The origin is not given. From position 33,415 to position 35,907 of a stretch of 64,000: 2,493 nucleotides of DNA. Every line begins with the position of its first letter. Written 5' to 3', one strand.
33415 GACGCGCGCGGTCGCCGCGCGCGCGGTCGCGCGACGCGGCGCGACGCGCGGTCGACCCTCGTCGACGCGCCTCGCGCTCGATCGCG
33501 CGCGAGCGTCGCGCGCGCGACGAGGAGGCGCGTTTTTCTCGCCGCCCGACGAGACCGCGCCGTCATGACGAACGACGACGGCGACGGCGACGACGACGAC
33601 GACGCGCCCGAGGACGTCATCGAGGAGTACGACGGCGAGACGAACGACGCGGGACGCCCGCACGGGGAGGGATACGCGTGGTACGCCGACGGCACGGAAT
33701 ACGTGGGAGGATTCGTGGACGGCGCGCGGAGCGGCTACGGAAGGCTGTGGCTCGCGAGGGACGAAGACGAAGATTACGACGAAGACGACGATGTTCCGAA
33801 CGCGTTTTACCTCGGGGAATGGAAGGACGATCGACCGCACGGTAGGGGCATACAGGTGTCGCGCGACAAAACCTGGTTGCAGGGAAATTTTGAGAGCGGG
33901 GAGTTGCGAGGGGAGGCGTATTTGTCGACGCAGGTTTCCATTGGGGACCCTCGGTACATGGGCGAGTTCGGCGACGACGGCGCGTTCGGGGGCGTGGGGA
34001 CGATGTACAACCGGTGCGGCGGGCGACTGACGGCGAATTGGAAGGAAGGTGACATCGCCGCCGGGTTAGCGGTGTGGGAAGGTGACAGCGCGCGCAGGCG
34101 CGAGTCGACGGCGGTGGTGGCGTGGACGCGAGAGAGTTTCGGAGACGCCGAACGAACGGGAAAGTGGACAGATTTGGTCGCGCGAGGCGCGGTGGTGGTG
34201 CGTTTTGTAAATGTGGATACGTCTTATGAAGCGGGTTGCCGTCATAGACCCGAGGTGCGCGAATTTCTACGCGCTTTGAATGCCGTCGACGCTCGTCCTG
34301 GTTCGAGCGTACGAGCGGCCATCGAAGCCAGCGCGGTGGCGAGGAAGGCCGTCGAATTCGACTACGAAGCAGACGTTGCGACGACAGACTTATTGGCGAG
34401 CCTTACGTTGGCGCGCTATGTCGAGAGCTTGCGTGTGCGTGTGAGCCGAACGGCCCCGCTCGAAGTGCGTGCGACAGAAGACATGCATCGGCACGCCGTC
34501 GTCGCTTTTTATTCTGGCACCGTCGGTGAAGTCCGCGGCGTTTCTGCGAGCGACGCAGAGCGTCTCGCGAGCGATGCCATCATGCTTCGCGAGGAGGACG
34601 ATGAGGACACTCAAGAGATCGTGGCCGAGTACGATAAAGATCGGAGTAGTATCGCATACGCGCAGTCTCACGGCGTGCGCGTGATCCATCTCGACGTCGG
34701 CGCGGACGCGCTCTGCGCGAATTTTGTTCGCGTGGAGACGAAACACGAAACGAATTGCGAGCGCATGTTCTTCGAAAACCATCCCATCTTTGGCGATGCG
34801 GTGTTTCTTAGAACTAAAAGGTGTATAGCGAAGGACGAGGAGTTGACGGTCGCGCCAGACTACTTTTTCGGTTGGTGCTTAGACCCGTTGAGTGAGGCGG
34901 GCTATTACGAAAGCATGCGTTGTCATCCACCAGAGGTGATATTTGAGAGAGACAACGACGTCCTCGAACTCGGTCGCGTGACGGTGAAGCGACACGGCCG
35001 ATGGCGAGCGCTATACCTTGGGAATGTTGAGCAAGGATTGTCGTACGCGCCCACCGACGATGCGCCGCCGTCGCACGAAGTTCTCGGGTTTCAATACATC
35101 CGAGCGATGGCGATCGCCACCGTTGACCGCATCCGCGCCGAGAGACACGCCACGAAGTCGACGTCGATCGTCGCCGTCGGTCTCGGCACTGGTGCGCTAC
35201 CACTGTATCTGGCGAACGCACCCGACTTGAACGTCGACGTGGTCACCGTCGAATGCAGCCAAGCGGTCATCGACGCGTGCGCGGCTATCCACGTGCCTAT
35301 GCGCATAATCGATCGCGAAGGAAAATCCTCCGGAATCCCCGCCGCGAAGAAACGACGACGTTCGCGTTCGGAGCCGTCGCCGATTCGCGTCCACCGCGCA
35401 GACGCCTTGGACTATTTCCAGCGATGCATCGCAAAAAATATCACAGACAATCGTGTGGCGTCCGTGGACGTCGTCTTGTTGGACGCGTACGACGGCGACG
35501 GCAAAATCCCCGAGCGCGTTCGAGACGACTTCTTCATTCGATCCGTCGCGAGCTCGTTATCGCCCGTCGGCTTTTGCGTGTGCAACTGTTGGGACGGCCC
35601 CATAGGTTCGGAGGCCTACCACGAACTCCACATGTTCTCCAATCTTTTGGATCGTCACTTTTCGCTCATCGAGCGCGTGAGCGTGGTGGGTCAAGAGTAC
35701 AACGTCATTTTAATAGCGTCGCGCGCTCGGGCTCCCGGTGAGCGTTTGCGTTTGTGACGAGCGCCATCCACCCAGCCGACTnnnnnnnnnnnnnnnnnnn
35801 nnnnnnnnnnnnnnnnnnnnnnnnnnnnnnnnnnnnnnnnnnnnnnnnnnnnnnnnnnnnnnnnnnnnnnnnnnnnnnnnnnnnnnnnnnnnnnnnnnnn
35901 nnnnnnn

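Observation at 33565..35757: SETD7-like MORN+SET lysine methyltransferase fused to a spermidine-synthase-like class I SAM domain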

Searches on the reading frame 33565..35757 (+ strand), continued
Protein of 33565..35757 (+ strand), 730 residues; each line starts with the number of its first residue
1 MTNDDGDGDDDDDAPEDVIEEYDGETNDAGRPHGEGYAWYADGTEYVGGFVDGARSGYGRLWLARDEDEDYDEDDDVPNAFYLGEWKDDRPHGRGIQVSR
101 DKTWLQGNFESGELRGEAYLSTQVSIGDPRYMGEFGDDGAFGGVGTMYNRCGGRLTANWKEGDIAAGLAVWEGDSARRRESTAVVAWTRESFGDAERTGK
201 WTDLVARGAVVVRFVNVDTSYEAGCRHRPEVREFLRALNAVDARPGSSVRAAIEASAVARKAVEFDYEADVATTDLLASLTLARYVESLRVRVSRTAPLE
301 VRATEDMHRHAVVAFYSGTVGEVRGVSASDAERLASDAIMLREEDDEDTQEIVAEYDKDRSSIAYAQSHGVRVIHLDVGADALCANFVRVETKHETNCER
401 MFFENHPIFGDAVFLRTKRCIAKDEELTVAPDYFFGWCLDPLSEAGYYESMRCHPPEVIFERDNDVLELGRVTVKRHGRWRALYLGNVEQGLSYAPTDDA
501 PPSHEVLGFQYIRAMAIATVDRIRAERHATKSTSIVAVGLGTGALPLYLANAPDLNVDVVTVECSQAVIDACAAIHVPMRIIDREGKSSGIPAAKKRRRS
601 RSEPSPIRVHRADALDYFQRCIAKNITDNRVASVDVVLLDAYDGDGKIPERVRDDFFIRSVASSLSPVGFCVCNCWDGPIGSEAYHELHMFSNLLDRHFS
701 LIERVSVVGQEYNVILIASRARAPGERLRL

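Call 37: predict_structure(alignment_id=A3)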
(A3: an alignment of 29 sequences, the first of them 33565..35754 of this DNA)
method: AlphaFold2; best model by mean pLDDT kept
length: 730 residues; sequences in the alignment: 29
mean_pLDDT: 86.1   pTM: 0.78
mean pLDDT of the five models: 86.1, 84.8, 84.7, 84.5, 84.3
residues with pLDDT >= 90: 416; 70-90: 223; 50-70: 69; < 50: 22
segments of 3 or more residues with pLDDT < 50: 1-11, 594-597, 724-730
pLDDT, mean of each block of 10 residues (from residue 1): 42 64 94 95 93 94 76 65 94 92 90 91 70 91 90 89 93 68 91 68 90 77 65 93 89 91 88 85 90 84 91 91 87 90 73 79 79 89 91 89 88 92 95 91 91 93 91 95 92 90 91 94 76 93 95 91 97 96 81 53 87 95 90 90 84 94 94 92 91 96 89 92 47
secondary structure, 60 per line:
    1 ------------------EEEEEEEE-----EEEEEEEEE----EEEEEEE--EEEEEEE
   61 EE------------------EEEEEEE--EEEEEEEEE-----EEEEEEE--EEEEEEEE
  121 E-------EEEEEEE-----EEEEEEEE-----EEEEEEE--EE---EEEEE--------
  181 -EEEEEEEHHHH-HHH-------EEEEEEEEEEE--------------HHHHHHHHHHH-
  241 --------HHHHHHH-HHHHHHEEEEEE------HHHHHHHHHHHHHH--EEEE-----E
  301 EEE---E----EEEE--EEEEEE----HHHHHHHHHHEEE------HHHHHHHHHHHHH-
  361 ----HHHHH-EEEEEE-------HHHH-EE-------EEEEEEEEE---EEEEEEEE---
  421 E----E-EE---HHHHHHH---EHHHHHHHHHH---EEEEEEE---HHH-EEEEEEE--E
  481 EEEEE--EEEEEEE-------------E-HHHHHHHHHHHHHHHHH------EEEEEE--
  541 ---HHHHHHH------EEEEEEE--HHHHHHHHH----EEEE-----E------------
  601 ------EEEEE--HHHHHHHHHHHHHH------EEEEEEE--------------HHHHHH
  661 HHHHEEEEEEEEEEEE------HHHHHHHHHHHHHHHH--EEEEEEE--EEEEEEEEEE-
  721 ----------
elements in order (helices of 4 or more, strands of 3 or more residues): E19-26 E32-40 E45-51 E54-62 E81-87 E90-98 E104-110 E113-121 E129-135 E141-148 E154-160 E168-172 E182-188 H189-192 E204-214 H229-239 H249-255 H257-262 E263-268 H275-288 E291-294 E300-303 E312-315 E318-323 H328-337 E338-340 H347-359 H365-369 E371-376 H384-387 E398-406 E410-417 H433-439 H444-453 E457-463 E471-477 E480-485 E488-494 H510-526 E533-538 H544-550 E557-563 H566-574 E579-582 E607-611 H614-627 E634-640 H655-664 E665-676 H683-698 E701-707 E710-719

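Call 40: fold_search(model_id=the predicted structure, library=pdb)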
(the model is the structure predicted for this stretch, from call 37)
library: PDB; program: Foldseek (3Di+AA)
matches with E <= 10: 1855; with E <= 0.001: 645
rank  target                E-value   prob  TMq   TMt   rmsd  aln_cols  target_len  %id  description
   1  1mt6                  1.3e-11  1.00  0.29  0.71   5.0       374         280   18  Structure of histone H3 K4-specific methyltransferase SET7/9 with AdoHcy (released 2002-11-06)
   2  1h3i_A                1.9e-11  1.00  0.28  0.65   5.7       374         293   18  Crystal structure of the Histone Methyltransferase SET7/9 (released 2002-11-11)
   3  6t69                  5.0e-11  1.00  0.19  0.63   4.3       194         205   23  Crystal structure of Toxoplasma gondii Morn1(V shape) (released 2020-11-18)
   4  6t6q_BBB              8.9e-11  1.00  0.19  0.62   5.0       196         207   22  Crystal structure of Toxoplasma gondii Morn1 (extended conformation). (released 2020-11-18)
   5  6t4r_CCC              1.2e-10  1.00  0.19  0.62   4.3       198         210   25  Crystal structure of Trypanosoma brucei Morn1 (released 2020-11-18)
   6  6t4r_AAA              1.2e-10  1.00  0.19  0.62   4.3       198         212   25  Crystal structure of Trypanosoma brucei Morn1 (released 2020-11-18)
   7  6t4d                  1.7e-10  1.00  0.19  0.62   5.7       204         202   20  Crystal structure of Plasmodium falciparum Morn1 (released 2020-11-18)
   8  6t6q_AAA              2.7e-10  1.00  0.19  0.61   5.0       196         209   22  Crystal structure of Toxoplasma gondii Morn1 (extended conformation). (released 2020-11-18)
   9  6t68_B                2.7e-10  1.00  0.19  0.65   4.9       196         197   23  Crystal structure of Trypanosoma brucei Morn1 (released 2020-11-18)
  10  8j07_A                3.0e-10  1.00  0.18  0.59   6.4       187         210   22  96nm repeat of human respiratory doublet microtubule and associated axonemal complexes (released 2023-07-26)
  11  6t68_A                5.0e-10  1.00  0.19  0.65   4.5       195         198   23  Crystal structure of Trypanosoma brucei Morn1 (released 2020-11-18)
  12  7jtk_A                6.6e-10  1.00  0.18  0.18  11.3       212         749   18  Radial spoke 1 isolated from Chlamydomonas reinhardtii (released 2020-12-16)
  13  1n6c                  7.3e-10  1.00  0.27  0.64   4.8       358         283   17  Structure of SET7/9 (released 2003-02-04)
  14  1muf                  2.2e-09  1.00  0.26  0.68   6.6       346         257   18  Structure of histone H3 K4-specific methyltransferase SET7/9 (released 2002-11-06)
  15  2pwp_B                7.7e-09  1.00  0.23  0.56   6.2       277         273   16  Crystal structure of spermidine synthase from Plasmodium falciparum in complex with spermidine (released 2007-05-22)
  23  2o06_A                2.2e-08  1.00  0.24  0.54   6.5       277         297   14  Human spermidine synthase (released 2006-12-12)
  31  6o63_D                4.8e-08  1.00  0.24  0.57   5.8       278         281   15  Crystal Structure of Arabidopsis thaliana Spermidine Synthase isoform 1 (AtSPDS1) (released 2019-06-05)
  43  2o06_B                1.2e-07  1.00  0.24  0.56   6.4       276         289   13  Human spermidine synthase (released 2006-12-12)
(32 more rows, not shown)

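Call 65: find_encoding_contigs(protein=window:33565-35757:+, flank=1500, max_places=4)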
Protein window:33565-35757:+ (730 aa): no gene with exactly this product is on record in the collection.

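Call 66: find_encoding_contigs(protein=P0012, flank=1500, max_places=4)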
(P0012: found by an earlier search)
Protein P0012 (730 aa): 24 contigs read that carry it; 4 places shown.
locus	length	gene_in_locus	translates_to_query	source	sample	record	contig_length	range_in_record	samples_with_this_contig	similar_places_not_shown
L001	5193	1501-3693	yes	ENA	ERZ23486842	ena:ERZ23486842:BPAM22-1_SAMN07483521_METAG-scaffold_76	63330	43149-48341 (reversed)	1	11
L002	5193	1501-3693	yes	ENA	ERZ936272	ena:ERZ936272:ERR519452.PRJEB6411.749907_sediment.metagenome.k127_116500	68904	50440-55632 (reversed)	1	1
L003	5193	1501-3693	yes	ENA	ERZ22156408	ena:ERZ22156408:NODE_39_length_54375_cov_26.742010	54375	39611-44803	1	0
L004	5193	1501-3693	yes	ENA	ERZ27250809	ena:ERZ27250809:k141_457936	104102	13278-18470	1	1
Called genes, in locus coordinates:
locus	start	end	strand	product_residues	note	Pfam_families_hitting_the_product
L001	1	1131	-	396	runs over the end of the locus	PF02037:SAP, PF13266:DUF4057 (weak)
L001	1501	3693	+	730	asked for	PF02493:MORN (faint)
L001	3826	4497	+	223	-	PF08645:PNK3P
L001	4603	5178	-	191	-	PF00076:RRM_1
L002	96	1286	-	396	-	PF02037:SAP, PF13266:DUF4057 (weak)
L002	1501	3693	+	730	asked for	PF02493:MORN (faint)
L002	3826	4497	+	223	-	PF08645:PNK3P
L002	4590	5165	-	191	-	PF00076:RRM_1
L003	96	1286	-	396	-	PF02037:SAP, PF13266:DUF4057 (weak)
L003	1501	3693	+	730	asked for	PF02493:MORN (faint)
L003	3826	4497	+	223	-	PF08645:PNK3P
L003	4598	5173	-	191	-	PF00076:RRM_1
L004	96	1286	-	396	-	PF02037:SAP, PF13266:DUF4057 (weak)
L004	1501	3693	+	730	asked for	PF02493:MORN (faint)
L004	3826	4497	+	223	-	PF08645:PNK3P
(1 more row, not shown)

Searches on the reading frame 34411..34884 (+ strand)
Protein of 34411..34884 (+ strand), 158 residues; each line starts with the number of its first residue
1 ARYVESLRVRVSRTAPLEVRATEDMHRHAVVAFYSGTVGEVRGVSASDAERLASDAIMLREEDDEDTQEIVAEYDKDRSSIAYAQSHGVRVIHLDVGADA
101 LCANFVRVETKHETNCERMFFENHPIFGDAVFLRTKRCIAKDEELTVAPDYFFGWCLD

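Call 43: search_solved_structures(query=A4, max_evalue=0.01, show_alignments=2)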
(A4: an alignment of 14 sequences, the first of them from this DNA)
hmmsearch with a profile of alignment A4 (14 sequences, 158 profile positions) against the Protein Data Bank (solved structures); distinct sequences matched with E-value up to 0.01: 47.
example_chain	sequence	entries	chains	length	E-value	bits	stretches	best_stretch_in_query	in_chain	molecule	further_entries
3cbm_A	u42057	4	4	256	2.2e-21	79.6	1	2-149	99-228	Histone-lysine N-methyltransferase SETD7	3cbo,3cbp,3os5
1n6a_A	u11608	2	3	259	2.3e-21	79.5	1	2-149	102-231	SET domain-containing protein 7 | HISTONE-LYSINE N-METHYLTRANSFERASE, H3 LYSINE-4 SPECIFIC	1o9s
2f69_A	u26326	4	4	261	2.4e-21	79.5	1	2-149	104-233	Histone-lysine N-methyltransferase, H3 lysine-4 specific SET7 | Histone-lysine N-methyltransferase SETD7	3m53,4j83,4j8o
3vuz_A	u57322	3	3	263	2.4e-21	79.5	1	2-149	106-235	Histone-lysine N-methyltransferase SETD7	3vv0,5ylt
4e47_A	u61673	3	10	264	2.4e-21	79.5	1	2-149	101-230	Histone-lysine N-methyltransferase SETD7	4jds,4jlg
1xqh_A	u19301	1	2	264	2.5e-21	79.4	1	2-149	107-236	Histone-lysine N-methyltransferase, H3 lysine-4 specific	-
5eg2_A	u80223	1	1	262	2.6e-21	79.4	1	2-149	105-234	Histone-lysine N-methyltransferase SETD7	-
1n6c_A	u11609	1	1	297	3.6e-21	78.9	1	2-149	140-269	SET domain-containing protein 7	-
3m54_A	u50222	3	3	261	4.3e-21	78.6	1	2-149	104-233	Histone-lysine N-methyltransferase SETD7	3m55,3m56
1h3i_A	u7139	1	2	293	5.3e-21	78.3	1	2-148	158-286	HISTONE H3 LYSINE 4 SPECIFIC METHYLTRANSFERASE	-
4j7i_A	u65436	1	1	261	6.2e-21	78.1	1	2-149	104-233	Histone-lysine N-methyltransferase SETD7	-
1muf_A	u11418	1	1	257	7.4e-21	77.9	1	2-148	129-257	SET9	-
1mt6_A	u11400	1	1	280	9.5e-21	77.5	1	2-148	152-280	SET9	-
5ayf_A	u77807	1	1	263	9.8e-21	77.5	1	2-148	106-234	Histone-lysine N-methyltransferase SETD7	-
4j7f_A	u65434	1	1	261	1.4e-20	76.9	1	2-151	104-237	Histone-lysine N-methyltransferase SETD7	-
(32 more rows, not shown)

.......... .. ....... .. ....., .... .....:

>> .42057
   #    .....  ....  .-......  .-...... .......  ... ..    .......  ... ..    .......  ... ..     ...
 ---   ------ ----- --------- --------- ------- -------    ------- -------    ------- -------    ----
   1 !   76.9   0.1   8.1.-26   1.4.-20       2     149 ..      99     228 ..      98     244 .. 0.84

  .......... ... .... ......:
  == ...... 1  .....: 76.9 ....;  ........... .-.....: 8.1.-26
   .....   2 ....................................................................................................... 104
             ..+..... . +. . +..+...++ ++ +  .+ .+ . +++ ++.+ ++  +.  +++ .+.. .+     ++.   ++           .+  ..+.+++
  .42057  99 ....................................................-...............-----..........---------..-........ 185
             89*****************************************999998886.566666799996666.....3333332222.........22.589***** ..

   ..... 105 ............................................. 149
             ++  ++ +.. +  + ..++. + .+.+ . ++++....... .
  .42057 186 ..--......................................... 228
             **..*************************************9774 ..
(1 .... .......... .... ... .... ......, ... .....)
